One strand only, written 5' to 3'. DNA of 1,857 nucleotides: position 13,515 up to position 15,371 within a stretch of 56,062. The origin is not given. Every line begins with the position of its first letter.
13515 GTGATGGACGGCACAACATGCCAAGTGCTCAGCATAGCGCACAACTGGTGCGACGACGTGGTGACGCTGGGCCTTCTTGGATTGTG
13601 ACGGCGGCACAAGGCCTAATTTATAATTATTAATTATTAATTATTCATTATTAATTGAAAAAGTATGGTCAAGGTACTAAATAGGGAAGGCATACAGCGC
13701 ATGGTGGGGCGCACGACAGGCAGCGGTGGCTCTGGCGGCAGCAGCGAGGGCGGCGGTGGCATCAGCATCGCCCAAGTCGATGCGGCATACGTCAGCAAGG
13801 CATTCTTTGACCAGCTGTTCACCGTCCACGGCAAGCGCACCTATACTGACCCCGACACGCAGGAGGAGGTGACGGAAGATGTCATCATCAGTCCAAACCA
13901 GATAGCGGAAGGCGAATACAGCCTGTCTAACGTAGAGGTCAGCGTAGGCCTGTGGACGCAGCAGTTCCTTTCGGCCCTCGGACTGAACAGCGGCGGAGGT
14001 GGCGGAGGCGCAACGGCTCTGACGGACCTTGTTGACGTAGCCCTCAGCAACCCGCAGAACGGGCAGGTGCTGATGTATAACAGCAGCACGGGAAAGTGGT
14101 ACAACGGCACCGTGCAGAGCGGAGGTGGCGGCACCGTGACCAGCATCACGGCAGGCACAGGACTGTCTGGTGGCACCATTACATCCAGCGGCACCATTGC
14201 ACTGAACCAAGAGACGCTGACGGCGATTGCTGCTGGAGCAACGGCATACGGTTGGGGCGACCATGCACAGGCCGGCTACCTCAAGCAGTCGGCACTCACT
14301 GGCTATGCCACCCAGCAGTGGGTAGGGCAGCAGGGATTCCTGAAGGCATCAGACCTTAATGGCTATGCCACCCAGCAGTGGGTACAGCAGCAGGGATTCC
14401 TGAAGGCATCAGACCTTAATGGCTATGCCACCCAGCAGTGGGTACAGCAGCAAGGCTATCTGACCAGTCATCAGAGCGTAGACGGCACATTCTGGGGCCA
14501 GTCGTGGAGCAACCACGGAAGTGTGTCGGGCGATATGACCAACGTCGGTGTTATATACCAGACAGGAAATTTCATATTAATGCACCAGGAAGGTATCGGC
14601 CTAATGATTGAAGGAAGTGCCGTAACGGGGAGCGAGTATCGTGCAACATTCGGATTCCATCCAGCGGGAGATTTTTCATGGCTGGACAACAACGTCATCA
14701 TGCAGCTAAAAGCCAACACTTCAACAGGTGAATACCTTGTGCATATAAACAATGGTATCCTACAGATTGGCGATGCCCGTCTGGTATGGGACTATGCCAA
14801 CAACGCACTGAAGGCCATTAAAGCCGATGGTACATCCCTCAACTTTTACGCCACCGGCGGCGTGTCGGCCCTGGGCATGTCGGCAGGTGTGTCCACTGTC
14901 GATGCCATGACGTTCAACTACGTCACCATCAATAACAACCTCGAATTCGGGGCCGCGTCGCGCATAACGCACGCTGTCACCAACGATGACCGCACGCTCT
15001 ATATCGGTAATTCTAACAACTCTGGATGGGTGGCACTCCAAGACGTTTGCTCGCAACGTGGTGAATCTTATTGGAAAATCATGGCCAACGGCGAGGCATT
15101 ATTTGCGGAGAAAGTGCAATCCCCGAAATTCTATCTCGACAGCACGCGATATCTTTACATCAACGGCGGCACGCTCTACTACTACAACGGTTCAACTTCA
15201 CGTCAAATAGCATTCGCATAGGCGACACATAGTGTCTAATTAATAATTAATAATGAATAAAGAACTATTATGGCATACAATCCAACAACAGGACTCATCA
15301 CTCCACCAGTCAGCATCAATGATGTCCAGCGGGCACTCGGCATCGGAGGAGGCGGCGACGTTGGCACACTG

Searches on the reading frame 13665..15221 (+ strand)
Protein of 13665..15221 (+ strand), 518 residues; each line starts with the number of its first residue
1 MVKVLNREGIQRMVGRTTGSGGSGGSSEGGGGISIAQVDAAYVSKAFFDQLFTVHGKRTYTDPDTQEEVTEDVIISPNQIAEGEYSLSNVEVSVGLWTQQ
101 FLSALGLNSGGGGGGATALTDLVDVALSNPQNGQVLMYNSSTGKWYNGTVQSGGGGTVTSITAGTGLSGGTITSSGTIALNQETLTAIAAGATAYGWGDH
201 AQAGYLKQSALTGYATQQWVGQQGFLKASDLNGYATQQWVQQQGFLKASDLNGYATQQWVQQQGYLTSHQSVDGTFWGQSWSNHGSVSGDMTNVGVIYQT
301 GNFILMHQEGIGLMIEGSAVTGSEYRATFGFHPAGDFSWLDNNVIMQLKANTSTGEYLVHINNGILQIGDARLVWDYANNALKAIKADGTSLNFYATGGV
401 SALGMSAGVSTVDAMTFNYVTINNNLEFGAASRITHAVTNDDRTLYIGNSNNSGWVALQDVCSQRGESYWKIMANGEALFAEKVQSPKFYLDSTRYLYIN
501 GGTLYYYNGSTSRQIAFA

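Call 59: search_protein_families(library=phrogs, proteins=[window:13665-15221:+], max_evalue=0.00001)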
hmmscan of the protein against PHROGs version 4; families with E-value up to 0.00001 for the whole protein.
window:13665-15221:+ (518 aa): 1 family
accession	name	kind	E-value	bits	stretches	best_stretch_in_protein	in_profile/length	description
phrog_13853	-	unknown function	9e-06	26.7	0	113-149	23-59/151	-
